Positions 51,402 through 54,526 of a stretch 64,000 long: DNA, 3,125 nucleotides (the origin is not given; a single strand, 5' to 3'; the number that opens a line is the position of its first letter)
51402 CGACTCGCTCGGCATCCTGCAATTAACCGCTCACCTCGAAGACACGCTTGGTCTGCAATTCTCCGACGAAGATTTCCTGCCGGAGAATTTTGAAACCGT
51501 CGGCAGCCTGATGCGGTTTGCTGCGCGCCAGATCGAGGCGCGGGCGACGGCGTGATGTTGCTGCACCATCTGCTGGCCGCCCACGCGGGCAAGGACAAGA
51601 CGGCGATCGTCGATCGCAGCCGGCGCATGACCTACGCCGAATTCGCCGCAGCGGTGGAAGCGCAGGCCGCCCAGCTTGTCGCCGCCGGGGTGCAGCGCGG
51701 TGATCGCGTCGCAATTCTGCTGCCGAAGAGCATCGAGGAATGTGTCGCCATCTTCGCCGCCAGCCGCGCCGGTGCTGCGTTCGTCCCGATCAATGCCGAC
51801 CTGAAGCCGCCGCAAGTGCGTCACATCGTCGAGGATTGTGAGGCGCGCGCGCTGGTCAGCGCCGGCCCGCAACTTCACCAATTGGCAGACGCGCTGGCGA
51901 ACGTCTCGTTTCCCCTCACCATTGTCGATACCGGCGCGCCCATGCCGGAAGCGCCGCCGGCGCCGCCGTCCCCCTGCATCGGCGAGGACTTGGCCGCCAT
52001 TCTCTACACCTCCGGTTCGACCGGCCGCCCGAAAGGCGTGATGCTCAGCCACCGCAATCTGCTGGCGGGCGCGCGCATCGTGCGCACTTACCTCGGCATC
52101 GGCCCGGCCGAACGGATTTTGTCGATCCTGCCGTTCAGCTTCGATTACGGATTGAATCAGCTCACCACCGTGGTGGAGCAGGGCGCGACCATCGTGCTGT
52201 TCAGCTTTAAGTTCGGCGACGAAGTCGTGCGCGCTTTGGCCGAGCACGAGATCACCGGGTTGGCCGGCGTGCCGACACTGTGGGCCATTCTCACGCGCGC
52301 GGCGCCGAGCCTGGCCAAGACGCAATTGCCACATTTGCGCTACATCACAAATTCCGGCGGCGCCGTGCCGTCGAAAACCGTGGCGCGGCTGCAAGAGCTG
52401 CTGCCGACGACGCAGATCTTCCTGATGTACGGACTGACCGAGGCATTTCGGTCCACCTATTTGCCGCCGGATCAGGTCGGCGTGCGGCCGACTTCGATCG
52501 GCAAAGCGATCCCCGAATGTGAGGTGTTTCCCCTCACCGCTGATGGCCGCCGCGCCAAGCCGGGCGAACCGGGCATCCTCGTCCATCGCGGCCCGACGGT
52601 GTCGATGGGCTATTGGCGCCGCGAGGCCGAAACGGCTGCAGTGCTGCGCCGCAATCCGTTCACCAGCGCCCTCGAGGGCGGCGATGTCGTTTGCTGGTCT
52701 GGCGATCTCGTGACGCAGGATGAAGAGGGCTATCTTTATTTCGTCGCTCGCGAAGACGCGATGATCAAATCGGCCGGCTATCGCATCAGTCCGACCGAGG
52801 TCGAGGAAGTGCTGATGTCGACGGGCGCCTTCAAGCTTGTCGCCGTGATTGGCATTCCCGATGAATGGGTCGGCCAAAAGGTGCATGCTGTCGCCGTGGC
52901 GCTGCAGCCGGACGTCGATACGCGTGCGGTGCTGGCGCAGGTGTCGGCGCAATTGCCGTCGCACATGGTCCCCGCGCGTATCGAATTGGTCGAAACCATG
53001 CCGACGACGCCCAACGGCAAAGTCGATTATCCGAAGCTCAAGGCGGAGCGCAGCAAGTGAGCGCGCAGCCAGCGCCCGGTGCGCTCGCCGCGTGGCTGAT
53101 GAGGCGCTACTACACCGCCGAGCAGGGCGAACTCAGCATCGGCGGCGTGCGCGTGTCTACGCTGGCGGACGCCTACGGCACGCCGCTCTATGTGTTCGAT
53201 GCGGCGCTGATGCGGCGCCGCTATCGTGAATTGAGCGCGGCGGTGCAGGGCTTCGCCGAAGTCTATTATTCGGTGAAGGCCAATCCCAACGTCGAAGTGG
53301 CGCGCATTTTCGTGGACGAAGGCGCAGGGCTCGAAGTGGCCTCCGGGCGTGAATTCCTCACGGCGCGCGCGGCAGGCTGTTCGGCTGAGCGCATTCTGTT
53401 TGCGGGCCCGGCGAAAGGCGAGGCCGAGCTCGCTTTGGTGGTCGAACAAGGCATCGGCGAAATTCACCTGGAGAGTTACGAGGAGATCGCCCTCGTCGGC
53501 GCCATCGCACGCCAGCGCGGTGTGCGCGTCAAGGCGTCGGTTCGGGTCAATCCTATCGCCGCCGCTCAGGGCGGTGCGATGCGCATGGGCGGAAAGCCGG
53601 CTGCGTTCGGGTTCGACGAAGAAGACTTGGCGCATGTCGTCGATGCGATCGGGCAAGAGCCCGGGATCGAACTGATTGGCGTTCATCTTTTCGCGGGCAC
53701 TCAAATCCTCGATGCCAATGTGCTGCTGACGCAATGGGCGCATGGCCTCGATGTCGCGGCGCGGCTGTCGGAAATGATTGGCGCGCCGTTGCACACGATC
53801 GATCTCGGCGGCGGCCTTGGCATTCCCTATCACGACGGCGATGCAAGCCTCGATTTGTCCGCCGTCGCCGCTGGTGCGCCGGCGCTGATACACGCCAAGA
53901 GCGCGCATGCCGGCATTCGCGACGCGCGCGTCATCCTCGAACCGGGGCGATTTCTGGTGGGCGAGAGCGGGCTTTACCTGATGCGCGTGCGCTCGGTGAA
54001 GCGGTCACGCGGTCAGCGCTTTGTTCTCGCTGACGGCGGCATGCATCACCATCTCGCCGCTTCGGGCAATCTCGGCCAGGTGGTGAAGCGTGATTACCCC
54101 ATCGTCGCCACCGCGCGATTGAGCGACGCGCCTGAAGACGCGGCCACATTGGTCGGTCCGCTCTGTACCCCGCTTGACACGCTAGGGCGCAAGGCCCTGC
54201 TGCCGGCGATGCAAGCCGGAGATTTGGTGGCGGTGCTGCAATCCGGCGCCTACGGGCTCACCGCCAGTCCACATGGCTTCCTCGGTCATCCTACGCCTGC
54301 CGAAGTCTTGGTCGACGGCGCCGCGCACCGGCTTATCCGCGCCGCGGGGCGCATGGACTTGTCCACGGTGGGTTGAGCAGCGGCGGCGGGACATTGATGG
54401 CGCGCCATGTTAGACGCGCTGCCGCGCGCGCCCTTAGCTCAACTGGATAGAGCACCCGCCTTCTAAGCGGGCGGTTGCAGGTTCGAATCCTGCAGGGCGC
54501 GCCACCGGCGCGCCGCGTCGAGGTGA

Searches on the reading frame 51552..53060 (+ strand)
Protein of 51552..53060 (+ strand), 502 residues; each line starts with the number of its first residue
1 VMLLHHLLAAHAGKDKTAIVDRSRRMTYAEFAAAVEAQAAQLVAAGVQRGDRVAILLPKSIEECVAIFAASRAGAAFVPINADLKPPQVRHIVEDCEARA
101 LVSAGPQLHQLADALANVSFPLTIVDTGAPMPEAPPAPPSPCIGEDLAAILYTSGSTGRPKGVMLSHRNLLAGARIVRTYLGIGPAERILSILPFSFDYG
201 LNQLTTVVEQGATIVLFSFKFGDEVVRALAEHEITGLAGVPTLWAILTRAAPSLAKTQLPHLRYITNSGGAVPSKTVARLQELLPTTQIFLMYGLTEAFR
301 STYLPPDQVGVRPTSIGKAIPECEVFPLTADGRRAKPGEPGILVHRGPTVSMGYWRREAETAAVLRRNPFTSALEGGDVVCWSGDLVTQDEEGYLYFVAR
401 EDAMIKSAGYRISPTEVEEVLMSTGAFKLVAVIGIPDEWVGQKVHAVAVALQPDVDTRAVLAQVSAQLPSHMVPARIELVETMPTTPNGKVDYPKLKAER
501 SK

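Call 19: search_protein_families(library=pfam, proteins=[window:51552-53060:+], max_evalue=0.001)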
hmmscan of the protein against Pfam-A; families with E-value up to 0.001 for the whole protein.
window:51552-53060:+ (502 aa): 2 families
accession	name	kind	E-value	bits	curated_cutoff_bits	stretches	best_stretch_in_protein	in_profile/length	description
PF00501.34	AMP-binding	-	2.5e-85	287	29.9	1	10-355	5-384/384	AMP-binding enzyme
PF13193.12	AMP-binding_C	-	1.7e-11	45.3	24.5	1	416-490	1-76/76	AMP-binding enzyme C-terminal domain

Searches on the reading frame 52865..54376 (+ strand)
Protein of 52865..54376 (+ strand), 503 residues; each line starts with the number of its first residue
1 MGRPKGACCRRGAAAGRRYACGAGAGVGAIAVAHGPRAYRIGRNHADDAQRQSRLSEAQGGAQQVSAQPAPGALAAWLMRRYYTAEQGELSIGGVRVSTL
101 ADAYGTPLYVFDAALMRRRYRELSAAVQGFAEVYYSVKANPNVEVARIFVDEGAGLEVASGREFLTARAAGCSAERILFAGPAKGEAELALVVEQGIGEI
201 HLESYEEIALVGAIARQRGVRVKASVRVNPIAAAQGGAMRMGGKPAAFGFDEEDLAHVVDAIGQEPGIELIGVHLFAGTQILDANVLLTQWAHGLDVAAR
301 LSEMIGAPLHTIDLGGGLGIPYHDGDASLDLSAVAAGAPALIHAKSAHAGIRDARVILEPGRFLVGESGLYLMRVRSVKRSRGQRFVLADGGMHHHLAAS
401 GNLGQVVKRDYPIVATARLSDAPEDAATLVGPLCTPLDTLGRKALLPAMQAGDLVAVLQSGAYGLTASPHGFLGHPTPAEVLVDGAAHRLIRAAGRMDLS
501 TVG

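Call 19: search_protein_families(library=pfam, proteins=[window:52865-54376:+], max_evalue=0.001)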
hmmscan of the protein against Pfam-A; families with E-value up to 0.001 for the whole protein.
window:52865-54376:+ (503 aa): 3 families
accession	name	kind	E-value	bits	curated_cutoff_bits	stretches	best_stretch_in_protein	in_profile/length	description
PF02784.22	Orn_Arg_deC_N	-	8.9e-42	143.6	23.4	1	116-365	4-246/247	Pyridoxal-dependent decarboxylase, pyridoxal binding domain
PF00278.28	Orn_DAP_Arg_deC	-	1e-15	58.2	23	1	173-461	5-95/95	Pyridoxal-dependent decarboxylase, C-terminal sheet domain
PF01168.26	Ala_racemase_N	-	1.3e-05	25.4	24.1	1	114-301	4-181/220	Alanine racemase, N-terminal domain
